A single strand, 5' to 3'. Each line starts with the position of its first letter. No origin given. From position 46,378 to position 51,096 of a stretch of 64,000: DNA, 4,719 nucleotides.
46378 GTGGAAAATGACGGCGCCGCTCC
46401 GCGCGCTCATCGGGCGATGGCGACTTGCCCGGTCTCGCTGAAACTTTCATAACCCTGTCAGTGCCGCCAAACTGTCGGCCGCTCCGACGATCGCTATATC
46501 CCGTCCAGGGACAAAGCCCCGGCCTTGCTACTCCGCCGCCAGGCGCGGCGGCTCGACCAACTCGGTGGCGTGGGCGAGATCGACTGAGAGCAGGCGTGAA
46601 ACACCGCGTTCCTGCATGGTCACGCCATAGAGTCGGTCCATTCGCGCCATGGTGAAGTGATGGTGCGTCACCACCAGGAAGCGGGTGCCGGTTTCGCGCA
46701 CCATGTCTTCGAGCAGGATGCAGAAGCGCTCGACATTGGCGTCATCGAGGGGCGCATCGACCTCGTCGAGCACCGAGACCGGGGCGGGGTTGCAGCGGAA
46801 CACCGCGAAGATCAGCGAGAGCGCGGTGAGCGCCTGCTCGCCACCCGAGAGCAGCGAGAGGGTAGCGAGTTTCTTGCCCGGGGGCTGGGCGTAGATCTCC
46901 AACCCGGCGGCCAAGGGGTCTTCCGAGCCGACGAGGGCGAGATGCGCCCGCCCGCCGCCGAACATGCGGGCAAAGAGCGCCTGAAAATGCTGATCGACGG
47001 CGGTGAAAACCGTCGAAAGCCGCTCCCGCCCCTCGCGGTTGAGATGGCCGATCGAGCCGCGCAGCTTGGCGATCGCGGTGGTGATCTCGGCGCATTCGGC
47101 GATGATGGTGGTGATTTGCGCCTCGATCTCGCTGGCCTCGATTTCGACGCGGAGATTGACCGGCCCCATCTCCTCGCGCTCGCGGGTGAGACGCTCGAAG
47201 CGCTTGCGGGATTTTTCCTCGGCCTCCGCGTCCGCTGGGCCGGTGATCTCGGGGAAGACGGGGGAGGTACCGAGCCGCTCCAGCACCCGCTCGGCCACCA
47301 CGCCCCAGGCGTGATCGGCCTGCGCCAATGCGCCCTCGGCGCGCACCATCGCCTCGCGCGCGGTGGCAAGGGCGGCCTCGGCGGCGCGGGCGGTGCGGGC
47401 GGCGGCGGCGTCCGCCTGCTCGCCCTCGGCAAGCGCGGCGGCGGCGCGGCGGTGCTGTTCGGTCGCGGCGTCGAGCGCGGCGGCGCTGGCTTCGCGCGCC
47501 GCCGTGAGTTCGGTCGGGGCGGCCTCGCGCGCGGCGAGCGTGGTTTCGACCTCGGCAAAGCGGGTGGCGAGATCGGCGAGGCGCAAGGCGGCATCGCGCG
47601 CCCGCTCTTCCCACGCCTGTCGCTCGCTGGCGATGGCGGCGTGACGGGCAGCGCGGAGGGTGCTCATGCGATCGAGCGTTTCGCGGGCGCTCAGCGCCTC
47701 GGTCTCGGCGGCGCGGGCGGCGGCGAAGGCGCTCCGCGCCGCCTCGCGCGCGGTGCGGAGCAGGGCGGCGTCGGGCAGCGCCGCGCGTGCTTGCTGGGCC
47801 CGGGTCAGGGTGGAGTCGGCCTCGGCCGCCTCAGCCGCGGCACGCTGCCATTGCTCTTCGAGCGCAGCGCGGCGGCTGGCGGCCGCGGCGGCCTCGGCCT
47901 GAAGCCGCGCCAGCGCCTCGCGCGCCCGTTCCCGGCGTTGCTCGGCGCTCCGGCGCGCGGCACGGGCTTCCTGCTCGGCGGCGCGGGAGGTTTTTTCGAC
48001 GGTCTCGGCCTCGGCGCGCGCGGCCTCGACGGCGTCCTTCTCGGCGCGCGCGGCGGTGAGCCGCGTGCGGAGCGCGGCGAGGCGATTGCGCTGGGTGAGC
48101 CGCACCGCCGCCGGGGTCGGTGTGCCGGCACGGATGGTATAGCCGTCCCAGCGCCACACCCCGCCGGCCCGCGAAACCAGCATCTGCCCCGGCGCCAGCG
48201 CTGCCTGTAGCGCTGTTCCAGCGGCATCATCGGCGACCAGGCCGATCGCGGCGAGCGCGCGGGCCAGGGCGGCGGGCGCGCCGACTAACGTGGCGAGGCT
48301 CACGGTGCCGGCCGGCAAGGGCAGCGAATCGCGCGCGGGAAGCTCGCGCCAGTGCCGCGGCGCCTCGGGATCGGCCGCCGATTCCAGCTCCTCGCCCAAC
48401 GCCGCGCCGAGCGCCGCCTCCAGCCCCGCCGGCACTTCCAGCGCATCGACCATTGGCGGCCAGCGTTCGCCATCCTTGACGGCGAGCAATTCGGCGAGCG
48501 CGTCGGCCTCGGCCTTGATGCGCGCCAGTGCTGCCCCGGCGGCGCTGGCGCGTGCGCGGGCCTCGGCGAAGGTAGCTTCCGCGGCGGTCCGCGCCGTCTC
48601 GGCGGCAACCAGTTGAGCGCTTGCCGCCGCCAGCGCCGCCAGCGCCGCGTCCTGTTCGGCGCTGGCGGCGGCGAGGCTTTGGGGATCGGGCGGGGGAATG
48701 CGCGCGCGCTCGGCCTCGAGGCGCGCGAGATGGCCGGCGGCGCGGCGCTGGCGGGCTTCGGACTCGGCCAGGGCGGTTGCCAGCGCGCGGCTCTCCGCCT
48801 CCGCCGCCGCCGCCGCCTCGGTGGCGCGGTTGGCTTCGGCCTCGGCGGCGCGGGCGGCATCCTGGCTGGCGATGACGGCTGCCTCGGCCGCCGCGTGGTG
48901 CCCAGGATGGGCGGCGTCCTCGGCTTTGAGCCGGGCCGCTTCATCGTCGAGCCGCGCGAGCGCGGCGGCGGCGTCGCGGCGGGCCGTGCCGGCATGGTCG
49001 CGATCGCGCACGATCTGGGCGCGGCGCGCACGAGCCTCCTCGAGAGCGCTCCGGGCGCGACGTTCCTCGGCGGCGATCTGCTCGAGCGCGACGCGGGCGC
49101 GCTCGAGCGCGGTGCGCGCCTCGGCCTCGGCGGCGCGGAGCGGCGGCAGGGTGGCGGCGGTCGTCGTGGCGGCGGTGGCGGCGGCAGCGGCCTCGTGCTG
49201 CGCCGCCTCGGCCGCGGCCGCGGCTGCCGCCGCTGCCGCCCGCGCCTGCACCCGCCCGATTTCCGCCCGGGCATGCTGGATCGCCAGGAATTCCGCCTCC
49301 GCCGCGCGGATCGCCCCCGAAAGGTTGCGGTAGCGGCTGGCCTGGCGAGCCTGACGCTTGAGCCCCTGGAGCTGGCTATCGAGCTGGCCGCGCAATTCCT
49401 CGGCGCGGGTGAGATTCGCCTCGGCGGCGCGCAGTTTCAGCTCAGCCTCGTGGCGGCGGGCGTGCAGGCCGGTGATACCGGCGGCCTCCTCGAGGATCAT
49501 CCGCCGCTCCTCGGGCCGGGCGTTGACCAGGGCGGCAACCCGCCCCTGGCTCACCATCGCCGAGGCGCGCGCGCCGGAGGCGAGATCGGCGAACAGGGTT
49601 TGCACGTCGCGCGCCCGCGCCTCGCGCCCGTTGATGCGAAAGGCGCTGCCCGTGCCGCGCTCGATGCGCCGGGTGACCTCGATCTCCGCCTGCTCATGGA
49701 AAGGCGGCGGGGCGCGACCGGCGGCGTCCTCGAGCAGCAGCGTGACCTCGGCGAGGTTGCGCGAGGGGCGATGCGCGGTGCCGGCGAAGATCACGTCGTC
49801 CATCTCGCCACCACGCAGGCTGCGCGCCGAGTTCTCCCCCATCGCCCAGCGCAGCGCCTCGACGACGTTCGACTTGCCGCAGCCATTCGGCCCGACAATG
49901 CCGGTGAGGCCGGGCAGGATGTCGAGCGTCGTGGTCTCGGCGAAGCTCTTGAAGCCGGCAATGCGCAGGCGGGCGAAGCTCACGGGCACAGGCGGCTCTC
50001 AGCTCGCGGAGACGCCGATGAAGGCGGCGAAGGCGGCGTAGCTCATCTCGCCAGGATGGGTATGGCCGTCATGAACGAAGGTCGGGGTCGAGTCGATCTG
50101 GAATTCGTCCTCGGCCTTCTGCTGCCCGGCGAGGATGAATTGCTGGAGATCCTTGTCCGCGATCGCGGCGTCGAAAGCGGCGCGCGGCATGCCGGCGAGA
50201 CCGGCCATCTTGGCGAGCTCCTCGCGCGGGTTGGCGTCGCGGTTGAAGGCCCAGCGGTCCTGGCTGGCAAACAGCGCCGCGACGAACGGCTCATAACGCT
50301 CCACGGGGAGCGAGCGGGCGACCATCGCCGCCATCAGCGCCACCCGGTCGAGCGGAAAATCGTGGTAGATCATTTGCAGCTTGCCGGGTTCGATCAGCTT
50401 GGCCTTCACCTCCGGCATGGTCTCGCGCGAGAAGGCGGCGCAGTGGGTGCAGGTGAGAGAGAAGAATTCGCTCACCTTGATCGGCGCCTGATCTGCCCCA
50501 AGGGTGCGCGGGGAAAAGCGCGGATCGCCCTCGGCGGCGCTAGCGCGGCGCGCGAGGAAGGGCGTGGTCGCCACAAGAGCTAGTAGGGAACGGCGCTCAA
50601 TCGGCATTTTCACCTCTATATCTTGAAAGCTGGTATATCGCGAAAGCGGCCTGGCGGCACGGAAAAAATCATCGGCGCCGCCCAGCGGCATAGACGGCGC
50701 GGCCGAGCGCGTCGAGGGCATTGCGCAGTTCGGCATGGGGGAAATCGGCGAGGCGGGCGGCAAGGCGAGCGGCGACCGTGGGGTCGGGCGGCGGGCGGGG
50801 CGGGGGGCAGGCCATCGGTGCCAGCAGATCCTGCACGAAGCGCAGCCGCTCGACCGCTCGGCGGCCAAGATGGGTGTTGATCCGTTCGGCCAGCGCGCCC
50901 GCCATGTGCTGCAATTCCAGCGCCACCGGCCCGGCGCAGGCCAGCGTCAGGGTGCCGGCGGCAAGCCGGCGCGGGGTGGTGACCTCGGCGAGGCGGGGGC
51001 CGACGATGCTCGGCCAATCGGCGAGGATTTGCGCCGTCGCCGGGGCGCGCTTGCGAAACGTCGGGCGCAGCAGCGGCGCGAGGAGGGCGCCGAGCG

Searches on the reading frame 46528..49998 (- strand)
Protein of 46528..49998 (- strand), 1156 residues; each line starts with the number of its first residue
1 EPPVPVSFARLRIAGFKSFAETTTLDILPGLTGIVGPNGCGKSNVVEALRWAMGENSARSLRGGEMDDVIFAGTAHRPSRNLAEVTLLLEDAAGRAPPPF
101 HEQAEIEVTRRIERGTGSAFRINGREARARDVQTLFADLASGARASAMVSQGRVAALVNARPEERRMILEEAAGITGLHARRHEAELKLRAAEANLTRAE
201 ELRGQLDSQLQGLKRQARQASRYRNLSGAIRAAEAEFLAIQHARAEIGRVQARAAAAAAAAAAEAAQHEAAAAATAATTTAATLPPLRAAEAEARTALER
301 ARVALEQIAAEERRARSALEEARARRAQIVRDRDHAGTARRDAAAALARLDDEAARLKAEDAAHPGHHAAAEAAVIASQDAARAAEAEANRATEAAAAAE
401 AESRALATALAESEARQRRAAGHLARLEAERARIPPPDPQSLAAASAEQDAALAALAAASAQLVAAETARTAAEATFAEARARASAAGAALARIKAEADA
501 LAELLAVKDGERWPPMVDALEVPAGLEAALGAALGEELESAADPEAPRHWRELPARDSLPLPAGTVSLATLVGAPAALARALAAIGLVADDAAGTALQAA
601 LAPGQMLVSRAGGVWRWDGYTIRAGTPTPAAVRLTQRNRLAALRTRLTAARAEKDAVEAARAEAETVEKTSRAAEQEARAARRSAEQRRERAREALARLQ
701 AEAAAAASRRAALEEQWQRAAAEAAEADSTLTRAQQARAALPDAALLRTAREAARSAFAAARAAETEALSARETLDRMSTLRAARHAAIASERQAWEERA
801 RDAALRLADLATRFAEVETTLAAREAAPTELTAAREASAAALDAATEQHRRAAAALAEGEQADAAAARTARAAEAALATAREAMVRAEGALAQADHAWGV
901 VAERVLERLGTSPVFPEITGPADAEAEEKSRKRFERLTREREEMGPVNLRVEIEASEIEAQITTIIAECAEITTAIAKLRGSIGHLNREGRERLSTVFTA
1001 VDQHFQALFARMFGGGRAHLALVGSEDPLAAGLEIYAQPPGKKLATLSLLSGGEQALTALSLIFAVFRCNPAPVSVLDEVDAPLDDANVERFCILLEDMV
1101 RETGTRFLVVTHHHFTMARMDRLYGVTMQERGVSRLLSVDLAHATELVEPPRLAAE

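Call 68: search_protein_families(library=pfam, proteins=[window:46528-49998:-], max_evalue=0.00001)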
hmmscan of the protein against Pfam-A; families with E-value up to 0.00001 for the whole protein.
window:46528-49998:- (1156 aa): 4 families
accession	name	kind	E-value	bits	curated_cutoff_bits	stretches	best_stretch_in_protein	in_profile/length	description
PF02463.25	SMC_N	-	2.4e-56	191.1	40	1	9-1134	3-219/220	RecF/RecN/SMC N terminal domain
PF13476.12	AAA_23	-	1.7e-16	61.9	27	1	10-210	1-200/201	AAA domain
PF13304.12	AAA_21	-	1.7e-09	38.6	27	0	31-65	1-40/304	AAA domain, putative AbiEii toxin, Type IV TA system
PF13175.12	AAA_15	-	2.8e-06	27.6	32.1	1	11-55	6-49/374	AAA ATPase domain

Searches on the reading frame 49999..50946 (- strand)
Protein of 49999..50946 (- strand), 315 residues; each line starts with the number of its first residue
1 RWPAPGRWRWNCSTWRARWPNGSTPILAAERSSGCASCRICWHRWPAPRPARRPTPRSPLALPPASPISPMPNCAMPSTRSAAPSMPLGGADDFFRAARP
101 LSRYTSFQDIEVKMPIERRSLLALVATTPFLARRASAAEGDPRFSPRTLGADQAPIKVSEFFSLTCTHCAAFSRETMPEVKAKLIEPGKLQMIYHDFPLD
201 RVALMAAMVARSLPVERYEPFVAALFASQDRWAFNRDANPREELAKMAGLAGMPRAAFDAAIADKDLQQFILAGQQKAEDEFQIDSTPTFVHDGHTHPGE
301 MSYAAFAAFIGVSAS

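Call 68: search_protein_families(library=pfam, proteins=[window:49999-50946:-], max_evalue=0.00001)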
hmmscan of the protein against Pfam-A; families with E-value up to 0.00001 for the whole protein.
window:49999-50946:- (315 aa): 2 families
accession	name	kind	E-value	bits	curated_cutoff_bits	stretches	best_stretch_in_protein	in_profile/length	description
PF13462.12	Thioredoxin_4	-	3.2e-31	109.2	23.2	1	147-310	6-163/165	Thioredoxin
PF01323.26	DSBA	-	8.2e-09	35.9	25.6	0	232-309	113-189/191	DSBA-like thioredoxin domain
